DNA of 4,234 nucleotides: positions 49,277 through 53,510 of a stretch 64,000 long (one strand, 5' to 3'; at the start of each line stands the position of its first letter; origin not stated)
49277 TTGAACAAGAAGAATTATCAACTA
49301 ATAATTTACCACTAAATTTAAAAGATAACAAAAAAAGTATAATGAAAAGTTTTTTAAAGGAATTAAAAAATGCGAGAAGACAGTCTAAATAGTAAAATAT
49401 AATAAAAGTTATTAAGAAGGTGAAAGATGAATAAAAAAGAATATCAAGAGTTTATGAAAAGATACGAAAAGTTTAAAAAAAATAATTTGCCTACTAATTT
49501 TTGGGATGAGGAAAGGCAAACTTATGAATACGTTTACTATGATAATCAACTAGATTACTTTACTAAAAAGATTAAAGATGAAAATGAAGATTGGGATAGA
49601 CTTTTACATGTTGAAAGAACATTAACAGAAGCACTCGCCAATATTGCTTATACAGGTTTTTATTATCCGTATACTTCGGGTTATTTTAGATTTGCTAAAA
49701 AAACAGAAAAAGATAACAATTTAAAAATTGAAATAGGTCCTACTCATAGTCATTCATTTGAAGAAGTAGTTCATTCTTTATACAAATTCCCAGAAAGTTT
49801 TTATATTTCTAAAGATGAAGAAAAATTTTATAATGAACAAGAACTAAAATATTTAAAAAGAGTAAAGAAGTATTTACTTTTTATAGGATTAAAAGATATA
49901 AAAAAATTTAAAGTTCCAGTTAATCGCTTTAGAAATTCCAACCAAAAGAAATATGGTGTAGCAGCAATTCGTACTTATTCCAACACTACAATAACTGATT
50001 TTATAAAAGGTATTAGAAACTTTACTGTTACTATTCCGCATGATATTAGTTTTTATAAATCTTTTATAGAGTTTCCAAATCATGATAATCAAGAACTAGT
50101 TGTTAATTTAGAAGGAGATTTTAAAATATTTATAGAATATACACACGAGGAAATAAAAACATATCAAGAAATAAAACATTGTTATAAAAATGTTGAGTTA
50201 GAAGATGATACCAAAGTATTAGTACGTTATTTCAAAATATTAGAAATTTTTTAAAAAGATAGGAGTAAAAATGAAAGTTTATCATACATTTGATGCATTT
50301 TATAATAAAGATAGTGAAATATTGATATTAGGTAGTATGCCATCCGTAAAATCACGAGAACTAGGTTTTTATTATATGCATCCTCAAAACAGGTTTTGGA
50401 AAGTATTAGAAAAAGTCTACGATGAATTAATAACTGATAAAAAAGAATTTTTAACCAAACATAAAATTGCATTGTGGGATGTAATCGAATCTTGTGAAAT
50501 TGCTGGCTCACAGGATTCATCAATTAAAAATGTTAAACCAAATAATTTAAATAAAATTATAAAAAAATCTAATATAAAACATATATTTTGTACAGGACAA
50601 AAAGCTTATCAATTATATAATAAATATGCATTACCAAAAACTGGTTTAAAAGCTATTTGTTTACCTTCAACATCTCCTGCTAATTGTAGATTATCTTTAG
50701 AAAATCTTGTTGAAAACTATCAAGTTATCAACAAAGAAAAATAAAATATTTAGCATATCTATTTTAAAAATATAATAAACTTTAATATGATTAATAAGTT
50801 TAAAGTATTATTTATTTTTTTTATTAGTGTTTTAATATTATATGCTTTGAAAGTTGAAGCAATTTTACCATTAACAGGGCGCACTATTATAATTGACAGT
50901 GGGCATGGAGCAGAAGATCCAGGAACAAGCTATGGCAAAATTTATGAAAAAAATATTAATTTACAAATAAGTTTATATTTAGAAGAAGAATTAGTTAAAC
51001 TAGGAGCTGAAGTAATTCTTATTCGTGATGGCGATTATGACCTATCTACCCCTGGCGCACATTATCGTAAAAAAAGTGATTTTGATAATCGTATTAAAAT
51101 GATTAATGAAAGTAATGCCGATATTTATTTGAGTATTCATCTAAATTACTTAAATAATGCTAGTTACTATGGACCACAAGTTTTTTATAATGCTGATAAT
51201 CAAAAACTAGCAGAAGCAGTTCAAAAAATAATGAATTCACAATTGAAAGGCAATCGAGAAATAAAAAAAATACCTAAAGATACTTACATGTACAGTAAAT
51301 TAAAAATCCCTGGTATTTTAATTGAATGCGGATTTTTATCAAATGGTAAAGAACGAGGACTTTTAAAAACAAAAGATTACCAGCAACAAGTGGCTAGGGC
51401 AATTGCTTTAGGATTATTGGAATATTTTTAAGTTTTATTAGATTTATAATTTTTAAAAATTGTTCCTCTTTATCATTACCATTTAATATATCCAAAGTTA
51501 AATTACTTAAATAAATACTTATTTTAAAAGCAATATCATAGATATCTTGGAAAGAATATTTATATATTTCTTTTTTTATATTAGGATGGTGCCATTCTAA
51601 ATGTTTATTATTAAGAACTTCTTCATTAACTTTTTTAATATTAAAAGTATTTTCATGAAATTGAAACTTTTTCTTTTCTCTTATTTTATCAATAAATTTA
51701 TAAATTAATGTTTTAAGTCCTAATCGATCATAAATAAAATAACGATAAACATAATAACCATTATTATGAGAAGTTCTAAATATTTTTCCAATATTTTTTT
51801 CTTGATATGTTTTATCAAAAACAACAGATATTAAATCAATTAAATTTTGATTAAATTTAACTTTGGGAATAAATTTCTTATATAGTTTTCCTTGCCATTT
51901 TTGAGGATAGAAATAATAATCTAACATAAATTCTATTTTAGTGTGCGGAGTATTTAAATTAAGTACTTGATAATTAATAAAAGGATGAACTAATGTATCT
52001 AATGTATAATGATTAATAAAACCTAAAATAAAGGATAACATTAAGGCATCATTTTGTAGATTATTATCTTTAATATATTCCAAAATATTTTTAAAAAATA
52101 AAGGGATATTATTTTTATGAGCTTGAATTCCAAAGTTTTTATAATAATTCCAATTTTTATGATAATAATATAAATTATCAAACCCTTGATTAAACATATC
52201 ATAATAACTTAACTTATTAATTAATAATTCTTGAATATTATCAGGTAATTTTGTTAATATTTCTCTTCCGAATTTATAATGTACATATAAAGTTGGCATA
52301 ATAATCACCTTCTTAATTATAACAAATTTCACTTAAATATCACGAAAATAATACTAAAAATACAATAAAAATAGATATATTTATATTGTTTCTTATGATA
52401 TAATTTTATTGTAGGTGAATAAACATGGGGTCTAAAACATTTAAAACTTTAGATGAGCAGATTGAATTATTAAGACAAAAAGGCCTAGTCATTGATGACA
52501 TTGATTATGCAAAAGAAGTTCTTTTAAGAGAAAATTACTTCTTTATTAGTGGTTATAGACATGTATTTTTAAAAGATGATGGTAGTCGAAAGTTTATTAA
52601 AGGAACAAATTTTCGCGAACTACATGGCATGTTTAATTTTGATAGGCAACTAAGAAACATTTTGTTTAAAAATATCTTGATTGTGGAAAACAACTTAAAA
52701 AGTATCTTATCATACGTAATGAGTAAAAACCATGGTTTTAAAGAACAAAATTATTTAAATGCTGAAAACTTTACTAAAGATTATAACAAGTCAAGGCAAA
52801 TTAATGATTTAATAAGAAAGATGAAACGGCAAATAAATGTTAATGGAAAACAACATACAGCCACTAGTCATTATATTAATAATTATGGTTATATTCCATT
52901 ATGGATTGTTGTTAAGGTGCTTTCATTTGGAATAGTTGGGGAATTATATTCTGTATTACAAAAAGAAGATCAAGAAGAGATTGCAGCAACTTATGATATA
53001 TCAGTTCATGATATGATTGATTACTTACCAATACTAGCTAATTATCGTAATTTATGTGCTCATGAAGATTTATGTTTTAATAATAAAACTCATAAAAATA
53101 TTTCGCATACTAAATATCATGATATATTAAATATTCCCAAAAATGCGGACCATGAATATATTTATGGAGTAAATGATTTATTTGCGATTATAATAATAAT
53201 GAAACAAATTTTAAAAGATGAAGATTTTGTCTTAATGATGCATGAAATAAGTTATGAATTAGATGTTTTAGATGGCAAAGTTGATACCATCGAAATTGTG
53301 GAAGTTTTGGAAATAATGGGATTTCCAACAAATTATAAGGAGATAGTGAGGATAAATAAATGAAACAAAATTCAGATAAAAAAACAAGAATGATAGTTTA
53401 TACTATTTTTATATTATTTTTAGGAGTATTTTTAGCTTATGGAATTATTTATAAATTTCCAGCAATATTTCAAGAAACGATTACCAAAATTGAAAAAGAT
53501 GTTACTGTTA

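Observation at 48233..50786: Three-gene DNA-targeting islet inserted into the conserved truA-rplM-rpsI-cwlD neighbourhood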

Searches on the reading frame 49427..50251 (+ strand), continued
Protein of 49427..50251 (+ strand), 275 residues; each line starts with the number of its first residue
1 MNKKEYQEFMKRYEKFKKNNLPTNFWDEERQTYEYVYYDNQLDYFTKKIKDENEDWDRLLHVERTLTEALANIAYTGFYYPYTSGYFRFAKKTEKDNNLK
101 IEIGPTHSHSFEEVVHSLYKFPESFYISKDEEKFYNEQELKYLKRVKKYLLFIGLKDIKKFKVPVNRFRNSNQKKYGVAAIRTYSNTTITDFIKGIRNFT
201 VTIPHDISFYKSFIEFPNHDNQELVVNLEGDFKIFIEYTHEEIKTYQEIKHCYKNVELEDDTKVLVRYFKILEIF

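Call 55: find_encoding_contigs(protein=P0003, flank=8000, max_places=3)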
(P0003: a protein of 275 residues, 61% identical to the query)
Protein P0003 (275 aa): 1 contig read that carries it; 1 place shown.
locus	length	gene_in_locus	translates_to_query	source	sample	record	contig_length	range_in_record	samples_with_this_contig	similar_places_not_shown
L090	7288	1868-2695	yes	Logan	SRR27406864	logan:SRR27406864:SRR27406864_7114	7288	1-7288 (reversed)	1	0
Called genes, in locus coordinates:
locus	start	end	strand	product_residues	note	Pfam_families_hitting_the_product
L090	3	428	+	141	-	?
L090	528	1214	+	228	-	PF12844:HTH_19, PF13560:HTH_31, PF01381:HTH_3, PF13443:HTH_26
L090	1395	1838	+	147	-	-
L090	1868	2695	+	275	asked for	-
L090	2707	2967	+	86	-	-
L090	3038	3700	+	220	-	PF04237:YjbR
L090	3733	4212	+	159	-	PF03167:UDG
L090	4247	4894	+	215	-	PF01520:Amidase_3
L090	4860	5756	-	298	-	-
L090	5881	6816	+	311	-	PF07751:Abi_2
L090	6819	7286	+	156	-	?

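Call 63: search_protein_families(library=pfam, proteins=[L010:5038-5457:+, L010:5519-5947:+, L010:6022-6729:+, L010:7378-7953:+, L090:1395-1835:+, L090:2707-2964:+, L090:3-428:+, L014:3035-3256:-], max_evalue=0.01)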
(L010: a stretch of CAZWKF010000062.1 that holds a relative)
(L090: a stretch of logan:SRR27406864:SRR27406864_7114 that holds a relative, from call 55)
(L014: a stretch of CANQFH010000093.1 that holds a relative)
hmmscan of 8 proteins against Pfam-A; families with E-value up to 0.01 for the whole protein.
L010:5038-5457:+ (140 aa): 0 families

L010:5519-5947:+ (143 aa): 0 families

L010:6022-6729:+ (236 aa): 10 families
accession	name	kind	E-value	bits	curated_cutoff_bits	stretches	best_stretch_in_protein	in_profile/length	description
PF01381.28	HTH_3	-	1.1e-14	54.6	23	1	10-64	1-55/55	Helix-turn-helix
PF12844.13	HTH_19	-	1.5e-11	44.4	30.2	1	7-68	1-62/64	Helix-turn-helix domain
PF13560.12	HTH_31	-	4.9e-07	30.4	27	1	7-60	3-57/64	Helix-turn-helix domain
PF13443.12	HTH_26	-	5.9e-07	30.1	22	1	15-66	7-59/63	Cro/C1-type HTH DNA-binding domain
PF15731.11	MqsA_antitoxin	-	0.00051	20.6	30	1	7-58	71-121/131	Antitoxin component of bacterial toxin-antitoxin system, MqsA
PF15943.11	YdaS_toxin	-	0.00089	19.5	30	1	21-42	11-32/65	Bacterial toxin YdaS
PF14549.12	P22_Cro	-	0.0013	18.9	30.2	1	21-47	12-36/60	DNA-binding transcriptional regulator Cro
PF08279.18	HTH_11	-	0.0025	18.1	25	1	15-37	12-34/55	HTH domain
PF07022.19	Phage_CI_repr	-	0.0028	18.4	22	1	20-70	14-63/65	Bacteriophage CI repressor helix-turn-helix domain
PF13744.12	HTH_37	-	0.0045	17.2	27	1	6-42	19-55/80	Helix-turn-helix domain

L010:7378-7953:+ (192 aa): 1 family
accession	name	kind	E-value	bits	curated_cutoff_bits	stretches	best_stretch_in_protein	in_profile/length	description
PF20251.4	Big_14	-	8.5e-18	64.7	27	1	102-182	21-97/104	Bacterial Ig-like domain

L090:1395-1835:+ (147 aa): 0 families

L090:2707-2964:+ (86 aa): 0 families

L090:3-428:+ (141 aa): 2 families
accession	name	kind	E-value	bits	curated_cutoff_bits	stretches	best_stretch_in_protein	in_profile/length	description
PF01381.28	HTH_3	-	2.2e-05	24.8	23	1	1-30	24-53/55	Helix-turn-helix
PF19592.4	DUF6097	-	0.00047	20.8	27.5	1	61-140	54-134/152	Family of unknown function (DUF6097)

L014:3035-3256:- (74 aa): 4 families
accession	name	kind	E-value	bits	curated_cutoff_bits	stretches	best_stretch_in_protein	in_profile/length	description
PF01381.28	HTH_3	-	3.8e-15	56.1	23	1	7-60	2-55/55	Helix-turn-helix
PF12844.13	HTH_19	-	2e-09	37.6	30.2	1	4-61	2-59/64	Helix-turn-helix domain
PF13560.12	HTH_31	-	4.3e-09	37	27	1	5-56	5-57/64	Helix-turn-helix domain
PF13443.12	HTH_26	-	0.0073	17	22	1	6-66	2-63/63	Cro/C1-type HTH DNA-binding domain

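Call 78: search_protein_representatives(alignment_id=A2)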
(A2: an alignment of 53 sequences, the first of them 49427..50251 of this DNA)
Query: 53 sequences, 265 profile positions. Proteins with E-value up to 0.001 (for the whole library): 214; up to 1e-10: 137; up to 1e-30: 56. The best 150 are listed.
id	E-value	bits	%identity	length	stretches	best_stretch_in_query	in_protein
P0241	1.1e-109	382.5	-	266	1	1-265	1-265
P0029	1.0e-107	376.0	-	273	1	1-265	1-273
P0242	9.4e-93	327.0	-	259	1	1-265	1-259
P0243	1.9e-90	319.5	-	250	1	1-265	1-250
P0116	5.2e-90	318.0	-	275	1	1-265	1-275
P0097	7.1e-87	307.7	-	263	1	1-265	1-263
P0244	1.6e-86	306.5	-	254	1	6-265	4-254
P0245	4.8e-82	291.9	-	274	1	1-189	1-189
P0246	1.3e-81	290.4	-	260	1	6-265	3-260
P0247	4.5e-81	288.7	-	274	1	5-265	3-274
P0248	5.2e-81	288.5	-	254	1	1-265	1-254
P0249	1.8e-78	280.1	-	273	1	1-265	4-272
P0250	1.4e-77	277.3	-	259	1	8-265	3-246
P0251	1.1e-76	274.3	-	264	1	3-265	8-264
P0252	2.7e-76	273.0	-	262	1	1-265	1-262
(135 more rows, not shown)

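Call 94: find_related_loci(query=A2, collection=viral_contigs, flank=8000)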
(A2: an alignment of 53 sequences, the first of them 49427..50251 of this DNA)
Query A2 (275 aa) in viral_contigs; peptide patterns used: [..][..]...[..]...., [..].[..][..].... (x = any residue, [..] = any of these).
75 stretches matched a pattern; 1 encode a relative of the query (tblastn E <= 1e-3); 1 distinct loci.
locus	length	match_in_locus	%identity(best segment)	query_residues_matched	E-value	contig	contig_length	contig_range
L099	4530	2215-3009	48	3-275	7e-70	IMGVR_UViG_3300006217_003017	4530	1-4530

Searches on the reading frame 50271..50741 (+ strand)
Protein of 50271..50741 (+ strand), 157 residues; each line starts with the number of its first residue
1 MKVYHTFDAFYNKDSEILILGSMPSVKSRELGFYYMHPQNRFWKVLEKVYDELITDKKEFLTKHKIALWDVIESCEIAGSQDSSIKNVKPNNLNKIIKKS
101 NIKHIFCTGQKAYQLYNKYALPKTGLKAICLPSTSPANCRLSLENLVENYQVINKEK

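Call 3: search_protein_families(library=pfam, proteins=[window:50271-50741:+], max_evalue=0.1)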
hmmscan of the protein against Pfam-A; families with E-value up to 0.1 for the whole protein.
window:50271-50741:+ (157 aa): 1 family
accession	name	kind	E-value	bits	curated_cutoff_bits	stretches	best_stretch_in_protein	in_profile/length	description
PF03167.25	UDG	-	9.1e-15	55.4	24.3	1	10-140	3-124/141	Uracil DNA glycosylase superfamily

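Call 4: search_protein_families(library=ncbifam, proteins=[window:50271-50741:+], max_evalue=0.1)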
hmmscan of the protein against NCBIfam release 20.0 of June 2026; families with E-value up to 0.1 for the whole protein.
window:50271-50741:+ (157 aa): 3 families
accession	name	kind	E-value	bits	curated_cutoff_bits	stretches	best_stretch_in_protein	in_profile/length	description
TIGR04274.1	hypoxanDNAglyco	equivalog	2.4e-37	128.4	80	1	7-148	2-148/150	DNA-deoxyinosine glycosylase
NF007570.0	PRK10201.1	equivalog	4.4e-06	26.5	144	1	15-114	10-113/168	G/U mismatch-specific DNA glycosylase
TIGR00584.1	mug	subfamily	0.00091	18.9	402.6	1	13-49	129-165/328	mismatch-specific thymine-DNA glycosylate (mug)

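Call 5: search_protein_families(library=padloc, proteins=[window:50271-50741:+], max_evalue=0.1)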
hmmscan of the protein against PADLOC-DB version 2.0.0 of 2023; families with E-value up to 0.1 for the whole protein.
window:50271-50741:+ (157 aa): 0 families

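Call 45: search_protein_families(library=phrogs, proteins=[window:50271-50741:+], max_evalue=0.01)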
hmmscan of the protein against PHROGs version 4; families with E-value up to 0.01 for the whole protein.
window:50271-50741:+ (157 aa): 1 family
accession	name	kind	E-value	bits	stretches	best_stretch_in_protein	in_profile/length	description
phrog_12465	-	unknown function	2.8e-05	24.9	1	18-49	13-44/168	-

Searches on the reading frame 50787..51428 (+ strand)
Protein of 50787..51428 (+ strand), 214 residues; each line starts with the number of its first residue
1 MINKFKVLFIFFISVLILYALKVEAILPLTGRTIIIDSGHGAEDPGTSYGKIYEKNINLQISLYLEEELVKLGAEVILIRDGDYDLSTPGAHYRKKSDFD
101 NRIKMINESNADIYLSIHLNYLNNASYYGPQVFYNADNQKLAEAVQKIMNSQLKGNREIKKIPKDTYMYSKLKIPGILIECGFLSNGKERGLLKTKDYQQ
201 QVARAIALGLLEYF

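Call 3: search_protein_families(library=pfam, proteins=[window:50787-51428:+], max_evalue=0.1)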
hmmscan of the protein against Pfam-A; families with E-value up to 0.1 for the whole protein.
window:50787-51428:+ (214 aa): 1 family
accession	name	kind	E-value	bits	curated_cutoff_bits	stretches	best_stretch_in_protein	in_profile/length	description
PF01520.23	Amidase_3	-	1.1e-42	146.4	27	1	34-210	1-172/174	N-acetylmuramoyl-L-alanine amidase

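Call 4: search_protein_families(library=ncbifam, proteins=[window:50787-51428:+], max_evalue=0.1)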
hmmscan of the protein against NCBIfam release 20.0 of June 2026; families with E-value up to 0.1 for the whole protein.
window:50787-51428:+ (214 aa): 7 families
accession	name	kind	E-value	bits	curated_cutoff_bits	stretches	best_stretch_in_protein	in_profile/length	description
TIGR02883.1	spore_cwlD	equivalog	1.2e-53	182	221.55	1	32-213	1-189/189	N-acetylmuramoyl-L-alanine amidase CwlD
NF007751.0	PRK10431.1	equivalog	3.9e-17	61.9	532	2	145-214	344-416/445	N-acetylmuramoyl-L-alanine amidase AmiB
NF038267.1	amidase_AmiC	exception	3.4e-13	49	700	2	173-214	365-406/407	N-acetylmuramoyl-L-alanine amidase AmiC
NF007652.1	PRK10319.1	equivalog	5.1e-12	45.6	400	2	173-214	237-278/291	N-acetylmuramoyl-L-alanine amidase AmiA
NF038140.1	amidase_Rv3717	exception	1.1e-08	34.8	335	1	53-213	66-230/233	Rv3717 family N-acetylmuramoyl-L-alanine amidase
NF050040.1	horm_taper_TftA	equivalog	5.4e-07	28.7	500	1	101-212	62-182/450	hormogonium tapered terminus morphoprotein TftA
NF006147.0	PRK08295.1-4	equivalog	0.017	14.7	212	1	54-149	97-193/201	RNA polymerase factor sigma-70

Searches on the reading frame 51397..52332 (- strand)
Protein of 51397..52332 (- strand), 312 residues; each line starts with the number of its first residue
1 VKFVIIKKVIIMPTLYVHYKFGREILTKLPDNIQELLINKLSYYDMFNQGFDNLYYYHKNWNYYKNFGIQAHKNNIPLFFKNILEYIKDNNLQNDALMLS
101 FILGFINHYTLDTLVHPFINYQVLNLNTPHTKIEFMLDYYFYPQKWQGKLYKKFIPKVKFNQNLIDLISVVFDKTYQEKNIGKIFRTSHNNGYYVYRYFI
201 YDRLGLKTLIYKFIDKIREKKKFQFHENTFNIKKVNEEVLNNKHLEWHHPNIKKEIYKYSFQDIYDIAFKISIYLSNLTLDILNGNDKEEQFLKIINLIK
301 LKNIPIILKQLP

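Call 3: search_protein_families(library=pfam, proteins=[window:51397-52332:-], max_evalue=0.1)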
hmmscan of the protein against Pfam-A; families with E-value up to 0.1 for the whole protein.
window:51397-52332:- (312 aa): 1 family
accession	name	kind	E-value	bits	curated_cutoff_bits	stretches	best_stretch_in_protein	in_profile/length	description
PF00882.24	Zn_dep_PLPC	-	9.8e-06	26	26.8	1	18-158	2-147/167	Zinc dependent phospholipase C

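Call 4: search_protein_families(library=ncbifam, proteins=[window:51397-52332:-], max_evalue=0.1)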
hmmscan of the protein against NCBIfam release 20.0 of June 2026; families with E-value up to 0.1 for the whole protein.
window:51397-52332:- (312 aa): 0 families

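Call 5: search_protein_families(library=padloc, proteins=[window:51397-52332:-], max_evalue=0.1)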
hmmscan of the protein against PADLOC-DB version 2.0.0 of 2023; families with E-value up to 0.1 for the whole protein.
window:51397-52332:- (312 aa): 0 families

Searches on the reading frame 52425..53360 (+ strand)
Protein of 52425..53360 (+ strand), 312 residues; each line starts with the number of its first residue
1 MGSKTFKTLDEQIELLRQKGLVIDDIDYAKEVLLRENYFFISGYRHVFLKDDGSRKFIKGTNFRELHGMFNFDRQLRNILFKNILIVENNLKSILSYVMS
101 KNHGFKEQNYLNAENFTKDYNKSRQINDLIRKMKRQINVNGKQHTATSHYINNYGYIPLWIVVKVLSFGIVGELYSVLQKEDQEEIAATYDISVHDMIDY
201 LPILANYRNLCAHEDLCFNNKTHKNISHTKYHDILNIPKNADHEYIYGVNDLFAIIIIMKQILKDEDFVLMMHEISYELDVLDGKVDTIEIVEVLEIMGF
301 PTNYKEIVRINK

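Call 3: search_protein_families(library=pfam, proteins=[window:52425-53360:+], max_evalue=0.1)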
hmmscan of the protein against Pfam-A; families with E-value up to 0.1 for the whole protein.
window:52425-53360:+ (312 aa): 1 family
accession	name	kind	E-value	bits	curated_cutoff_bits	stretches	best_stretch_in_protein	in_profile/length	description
PF07751.16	Abi_2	-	1e-39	137.2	25.6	1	31-219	1-184/184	Abi-like protein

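Call 4: search_protein_families(library=ncbifam, proteins=[window:52425-53360:+], max_evalue=0.1)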
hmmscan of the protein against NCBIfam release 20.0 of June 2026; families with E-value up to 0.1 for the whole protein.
window:52425-53360:+ (312 aa): 1 family
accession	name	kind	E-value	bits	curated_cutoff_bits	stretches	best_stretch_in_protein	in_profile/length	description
NF041458.1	antiadapt_SpxO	equivalog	0.019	15.2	107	0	7-35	2-30/54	anti-adapter protein SpxO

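Call 5: search_protein_families(library=padloc, proteins=[window:52425-53360:+], max_evalue=0.1)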
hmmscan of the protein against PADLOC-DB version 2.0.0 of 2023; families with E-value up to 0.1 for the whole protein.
window:52425-53360:+ (312 aa): 1 family
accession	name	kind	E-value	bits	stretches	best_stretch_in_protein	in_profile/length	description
PDLC02344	AbiD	-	4.5e-57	191.9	1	3-309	4-276/277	AbiD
